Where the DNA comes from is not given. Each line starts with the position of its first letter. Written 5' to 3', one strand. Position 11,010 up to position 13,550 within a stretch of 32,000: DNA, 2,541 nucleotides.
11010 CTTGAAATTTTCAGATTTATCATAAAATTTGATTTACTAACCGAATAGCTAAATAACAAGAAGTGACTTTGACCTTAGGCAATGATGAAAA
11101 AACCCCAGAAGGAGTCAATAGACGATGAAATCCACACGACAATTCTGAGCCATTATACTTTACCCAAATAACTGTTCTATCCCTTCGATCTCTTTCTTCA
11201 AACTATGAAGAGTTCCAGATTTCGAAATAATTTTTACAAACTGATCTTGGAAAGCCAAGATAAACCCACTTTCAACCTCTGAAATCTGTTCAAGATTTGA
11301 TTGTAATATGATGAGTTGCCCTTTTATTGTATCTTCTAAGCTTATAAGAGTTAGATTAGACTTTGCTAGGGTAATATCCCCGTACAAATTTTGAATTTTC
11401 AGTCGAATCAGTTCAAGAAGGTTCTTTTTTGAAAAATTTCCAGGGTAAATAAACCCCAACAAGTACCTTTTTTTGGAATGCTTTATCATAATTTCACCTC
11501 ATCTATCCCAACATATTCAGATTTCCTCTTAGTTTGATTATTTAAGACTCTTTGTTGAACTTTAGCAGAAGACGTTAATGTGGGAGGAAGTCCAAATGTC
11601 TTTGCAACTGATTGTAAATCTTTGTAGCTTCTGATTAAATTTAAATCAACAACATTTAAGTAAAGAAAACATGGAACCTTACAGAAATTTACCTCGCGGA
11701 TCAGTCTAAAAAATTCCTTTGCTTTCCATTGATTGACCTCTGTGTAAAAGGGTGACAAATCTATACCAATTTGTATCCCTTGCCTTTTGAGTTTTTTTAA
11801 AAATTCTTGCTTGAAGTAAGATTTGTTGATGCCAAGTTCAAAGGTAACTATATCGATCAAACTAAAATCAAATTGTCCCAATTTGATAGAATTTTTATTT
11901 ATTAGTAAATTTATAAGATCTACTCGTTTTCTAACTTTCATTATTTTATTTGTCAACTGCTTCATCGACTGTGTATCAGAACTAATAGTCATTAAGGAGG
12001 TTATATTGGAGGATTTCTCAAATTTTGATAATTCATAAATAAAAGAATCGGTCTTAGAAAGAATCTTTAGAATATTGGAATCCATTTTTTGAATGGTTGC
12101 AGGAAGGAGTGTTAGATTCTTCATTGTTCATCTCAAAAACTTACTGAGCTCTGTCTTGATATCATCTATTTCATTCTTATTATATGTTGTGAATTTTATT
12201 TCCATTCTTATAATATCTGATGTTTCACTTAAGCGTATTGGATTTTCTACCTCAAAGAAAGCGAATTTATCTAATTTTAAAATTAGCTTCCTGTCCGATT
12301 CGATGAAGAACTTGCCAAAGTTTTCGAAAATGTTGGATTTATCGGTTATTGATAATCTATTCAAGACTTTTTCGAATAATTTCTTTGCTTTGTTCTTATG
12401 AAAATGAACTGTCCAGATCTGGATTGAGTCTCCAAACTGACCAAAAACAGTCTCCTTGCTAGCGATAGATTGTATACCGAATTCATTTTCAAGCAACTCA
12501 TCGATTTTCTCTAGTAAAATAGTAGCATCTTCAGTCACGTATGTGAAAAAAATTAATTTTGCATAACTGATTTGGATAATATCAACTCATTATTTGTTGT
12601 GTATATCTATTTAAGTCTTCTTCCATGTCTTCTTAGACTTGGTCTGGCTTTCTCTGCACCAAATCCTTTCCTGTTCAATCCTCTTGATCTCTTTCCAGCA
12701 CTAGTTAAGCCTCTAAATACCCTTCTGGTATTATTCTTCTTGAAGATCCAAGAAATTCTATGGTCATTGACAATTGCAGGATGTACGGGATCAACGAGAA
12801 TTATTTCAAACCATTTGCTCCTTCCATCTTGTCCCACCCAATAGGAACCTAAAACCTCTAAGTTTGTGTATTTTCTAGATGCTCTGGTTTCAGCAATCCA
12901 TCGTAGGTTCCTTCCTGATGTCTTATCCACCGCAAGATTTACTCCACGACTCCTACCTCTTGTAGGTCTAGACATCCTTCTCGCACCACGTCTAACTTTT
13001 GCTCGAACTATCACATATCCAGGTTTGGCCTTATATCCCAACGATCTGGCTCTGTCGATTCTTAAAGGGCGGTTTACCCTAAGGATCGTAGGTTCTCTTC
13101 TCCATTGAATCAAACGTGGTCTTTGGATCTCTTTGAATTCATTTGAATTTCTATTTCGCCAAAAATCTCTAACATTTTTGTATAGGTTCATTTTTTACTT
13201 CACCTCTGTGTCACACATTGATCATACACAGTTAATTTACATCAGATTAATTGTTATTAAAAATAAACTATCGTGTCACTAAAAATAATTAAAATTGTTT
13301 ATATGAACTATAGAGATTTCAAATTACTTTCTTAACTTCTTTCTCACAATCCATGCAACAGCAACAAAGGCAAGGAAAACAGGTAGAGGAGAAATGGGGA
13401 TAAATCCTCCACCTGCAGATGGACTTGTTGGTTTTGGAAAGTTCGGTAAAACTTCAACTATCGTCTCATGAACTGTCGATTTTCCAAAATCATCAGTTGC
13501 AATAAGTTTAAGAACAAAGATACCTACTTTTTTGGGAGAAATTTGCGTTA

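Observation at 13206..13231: Textbook kink-turn capping the rpl15e-RNase P operon leader: candidate L7Ae riboregulation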

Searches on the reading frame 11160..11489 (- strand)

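Call 7: search_protein_families(library=pfam, proteins=[window:11160-11489:-])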
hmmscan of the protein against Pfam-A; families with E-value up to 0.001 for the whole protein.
window:11160-11489:- (109 aa): 1 family
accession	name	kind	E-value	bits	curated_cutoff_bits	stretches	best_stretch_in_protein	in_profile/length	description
PF01900.24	RNase_P_Rpp14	-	1.1e-05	25.9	23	1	8-100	1-102/104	Rpp14/Pop5 family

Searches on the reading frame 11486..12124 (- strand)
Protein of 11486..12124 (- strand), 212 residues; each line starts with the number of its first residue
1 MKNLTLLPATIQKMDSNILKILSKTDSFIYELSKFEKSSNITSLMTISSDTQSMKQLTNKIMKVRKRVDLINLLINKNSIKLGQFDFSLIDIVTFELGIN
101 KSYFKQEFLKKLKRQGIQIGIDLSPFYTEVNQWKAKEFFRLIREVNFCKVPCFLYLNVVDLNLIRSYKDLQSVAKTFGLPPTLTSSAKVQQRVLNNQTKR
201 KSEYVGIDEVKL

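Call 7: search_protein_families(library=pfam, proteins=[window:11486-12124:-])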
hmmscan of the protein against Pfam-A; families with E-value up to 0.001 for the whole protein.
window:11486-12124:- (212 aa): 1 family
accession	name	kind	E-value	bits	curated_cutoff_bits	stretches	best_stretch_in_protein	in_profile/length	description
PF01876.22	RNase_P_p30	-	0.0004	20.3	35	0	29-179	50-202/214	RNase P subunit p30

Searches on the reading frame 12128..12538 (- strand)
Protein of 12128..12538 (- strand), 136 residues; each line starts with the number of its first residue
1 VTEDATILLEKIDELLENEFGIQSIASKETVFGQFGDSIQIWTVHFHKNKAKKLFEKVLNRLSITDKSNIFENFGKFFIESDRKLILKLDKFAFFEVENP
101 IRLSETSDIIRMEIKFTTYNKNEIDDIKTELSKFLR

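Call 7: search_protein_families(library=pfam, proteins=[window:12128-12538:-])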
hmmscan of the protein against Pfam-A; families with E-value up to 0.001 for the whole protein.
window:12128-12538:- (136 aa): 1 family
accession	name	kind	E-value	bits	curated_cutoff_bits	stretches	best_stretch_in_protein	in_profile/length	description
PF01877.22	RNA_binding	-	3.5e-13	50.4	26.9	1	2-116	11-120/120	RNA binding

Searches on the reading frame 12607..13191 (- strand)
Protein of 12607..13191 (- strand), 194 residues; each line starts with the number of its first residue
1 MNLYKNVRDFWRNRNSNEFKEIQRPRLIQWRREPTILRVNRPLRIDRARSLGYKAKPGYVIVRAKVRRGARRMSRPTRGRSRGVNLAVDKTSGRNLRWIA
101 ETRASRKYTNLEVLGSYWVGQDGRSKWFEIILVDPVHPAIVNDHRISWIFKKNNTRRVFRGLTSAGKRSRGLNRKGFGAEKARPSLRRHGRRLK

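Call 7: search_protein_families(library=pfam, proteins=[window:12607-13191:-])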
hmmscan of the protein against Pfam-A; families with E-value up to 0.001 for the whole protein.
window:12607-13191:- (194 aa): 1 family
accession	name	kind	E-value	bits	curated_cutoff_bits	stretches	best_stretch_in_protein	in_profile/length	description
PF00827.22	Ribosomal_L15e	-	1.3e-70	237.4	27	1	3-188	2-190/191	Ribosomal L15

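Call 17: find_related_loci(query=window:12607-13191:-, collection=genome_contigs, flank=1500)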
Query window:12607-13191:- (194 aa) in genome_contigs; peptide patterns used: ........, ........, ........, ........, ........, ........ (x = any residue, [..] = any of these).
252 stretches matched a pattern; 83 encode a relative of the query (tblastn E <= 1e-3); the best 80 are kept; 80 distinct loci.
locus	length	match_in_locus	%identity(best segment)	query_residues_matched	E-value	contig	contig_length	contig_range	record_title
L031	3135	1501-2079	85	2-194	5e-105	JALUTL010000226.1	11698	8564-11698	MAG: Candidatus Heimdallarchaeota archaeon isolate S146_metabat2_scaf2bin.271 S146_NODE_3142_length_11698_cov_1.813672, 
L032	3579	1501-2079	82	2-194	3e-101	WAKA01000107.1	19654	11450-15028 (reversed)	MAG: Candidatus Heimdallarchaeota archaeon isolate S012_26_esom k151_269871, whole genome shotgun sequence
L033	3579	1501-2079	81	2-194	1e-100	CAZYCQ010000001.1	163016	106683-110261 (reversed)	MAG TPA_asm: uncultured archaeon isolate SRP162660_co1_241 genome assembly, contig: NODE_2_length_163016_cov_9.648216, w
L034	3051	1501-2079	77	2-194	6e-94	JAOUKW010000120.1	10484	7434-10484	MAG: Candidatus Heimdallarchaeota archaeon isolate 8_1_Jan_SF_Bin58 8_1_Jan_SF_Bin58_scaffold_2697_c2, whole genome shot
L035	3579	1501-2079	74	2-194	3e-92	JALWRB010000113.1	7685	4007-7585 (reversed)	MAG: Candidatus Heimdallarchaeota archaeon isolate M2_metabat1_scaf2bin.168 M2_NODE_15359_length_7685_cov_5.246229, whol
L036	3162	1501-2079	75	1-194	1e-91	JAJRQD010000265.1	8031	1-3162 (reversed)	MAG: archaeon isolate Dive100_bin10.34 k141_818368, whole genome shotgun sequence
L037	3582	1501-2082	71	1-194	5e-88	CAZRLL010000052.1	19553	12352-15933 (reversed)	MAG TPA_asm: uncultured archaeon isolate binchicken_co85_74 genome assembly, contig: NODE_1568_length_19553_cov_36.93496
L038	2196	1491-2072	74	1-194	4e-87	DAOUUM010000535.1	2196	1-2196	MAG TPA_asm: Candidatus Heimdallarchaeota archaeon isolate CSMAG_823 CSMAG_823_k141_1916654_length_2196_cov_9.0000, whol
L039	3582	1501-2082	70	1-194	9e-69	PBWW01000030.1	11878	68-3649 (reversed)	MAG: Candidatus Heimdallarchaeota archaeon isolate RS678 59047, whole genome shotgun sequence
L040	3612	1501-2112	61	2-192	3e-68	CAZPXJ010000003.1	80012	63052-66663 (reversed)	MAG TPA_asm: uncultured archaeon isolate SRP214966_co2_105 genome assembly, contig: NODE_243_length_80012_cov_5.770126, 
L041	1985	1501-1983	73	1-161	7e-64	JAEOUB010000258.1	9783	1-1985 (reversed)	MAG: Candidatus Kariarchaeota archaeon isolate FT_008 k127_29865030, whole genome shotgun sequence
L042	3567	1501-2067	55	3-191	3e-62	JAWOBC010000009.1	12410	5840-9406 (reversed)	MAG: Thermoplasmatota archaeon isolate BLK2-2.bin.44 k191_2239826, whole genome shotgun sequence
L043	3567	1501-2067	55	3-191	3e-62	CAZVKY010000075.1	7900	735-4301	MAG TPA_asm: uncultured Thermoplasmatales archaeon isolate SRP141376_co2_74 genome assembly, contig: NODE_16430_length_7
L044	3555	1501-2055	54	4-189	9e-62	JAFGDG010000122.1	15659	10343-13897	MAG: Thermoplasmatota archaeon isolate Zod_Metabat.1159 k87_9972838, whole genome shotgun sequence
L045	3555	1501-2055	54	2-187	7e-62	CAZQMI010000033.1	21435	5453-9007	MAG TPA_asm: uncultured Thermoplasmatales archaeon isolate SRP332253_co2_224 genome assembly, contig: NODE_2254_length_2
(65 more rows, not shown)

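Call 31: find_related_loci(query=window:12607-13191:-, collection=metagenome_contigs, flank=700)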
Query window:12607-13191:- (194 aa) in metagenome_contigs; peptide patterns used: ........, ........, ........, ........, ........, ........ (x = any residue, [..] = any of these).
487 stretches matched a pattern; 175 encode a relative of the query (tblastn E <= 1e-3); the best 80 are kept; 80 distinct loci.
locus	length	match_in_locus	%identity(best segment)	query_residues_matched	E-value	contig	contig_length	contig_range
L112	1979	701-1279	77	2-194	3e-95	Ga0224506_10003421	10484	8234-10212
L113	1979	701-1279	74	2-194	9e-92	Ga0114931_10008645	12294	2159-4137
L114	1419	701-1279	74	2-194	3e-94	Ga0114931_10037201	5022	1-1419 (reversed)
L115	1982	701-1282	70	1-194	7e-79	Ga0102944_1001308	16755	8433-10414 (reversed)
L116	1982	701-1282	70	1-194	5e-69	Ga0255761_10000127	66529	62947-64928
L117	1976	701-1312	61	2-192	7e-69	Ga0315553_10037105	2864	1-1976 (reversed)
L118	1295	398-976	57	2-194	3e-67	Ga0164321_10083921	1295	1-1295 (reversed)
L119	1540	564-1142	56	2-194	3e-66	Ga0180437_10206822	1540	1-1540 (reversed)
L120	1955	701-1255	55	2-187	8e-63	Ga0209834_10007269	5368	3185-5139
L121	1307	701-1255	54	2-187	6e-64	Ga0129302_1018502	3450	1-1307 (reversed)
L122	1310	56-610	55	2-187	1e-63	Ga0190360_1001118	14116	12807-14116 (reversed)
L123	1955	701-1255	54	4-189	5e-62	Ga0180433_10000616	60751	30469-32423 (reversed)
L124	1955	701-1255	55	2-187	1e-61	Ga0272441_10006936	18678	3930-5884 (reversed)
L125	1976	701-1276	52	1-192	1e-61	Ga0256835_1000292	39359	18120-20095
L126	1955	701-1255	54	2-187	2e-61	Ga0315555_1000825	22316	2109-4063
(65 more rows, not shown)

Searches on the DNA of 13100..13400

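Call 16: search_rna_families(source=window, start=13100, end=13400, threshold=evalue, max_evalue=10)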
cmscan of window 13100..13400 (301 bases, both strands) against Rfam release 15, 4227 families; matches with E-value up to 10: 3.
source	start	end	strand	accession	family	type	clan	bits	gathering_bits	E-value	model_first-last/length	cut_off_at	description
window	13178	13251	-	RF01161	SNORD5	Gene; snRNA; snoRNA; CD-box;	-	16.9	55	2.4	1-72/72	no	Small nucleolar RNA SNORD5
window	13292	13376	-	RF00344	snoZ267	Gene; snRNA; snoRNA; CD-box;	-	15.1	43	3.8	1-73/73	no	Small nucleolar RNA Z267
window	13115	13208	-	RF01932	bxd_4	Gene; lncRNA;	-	12.7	40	5.9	1-106/106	no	Bithoraxoid conserved region 4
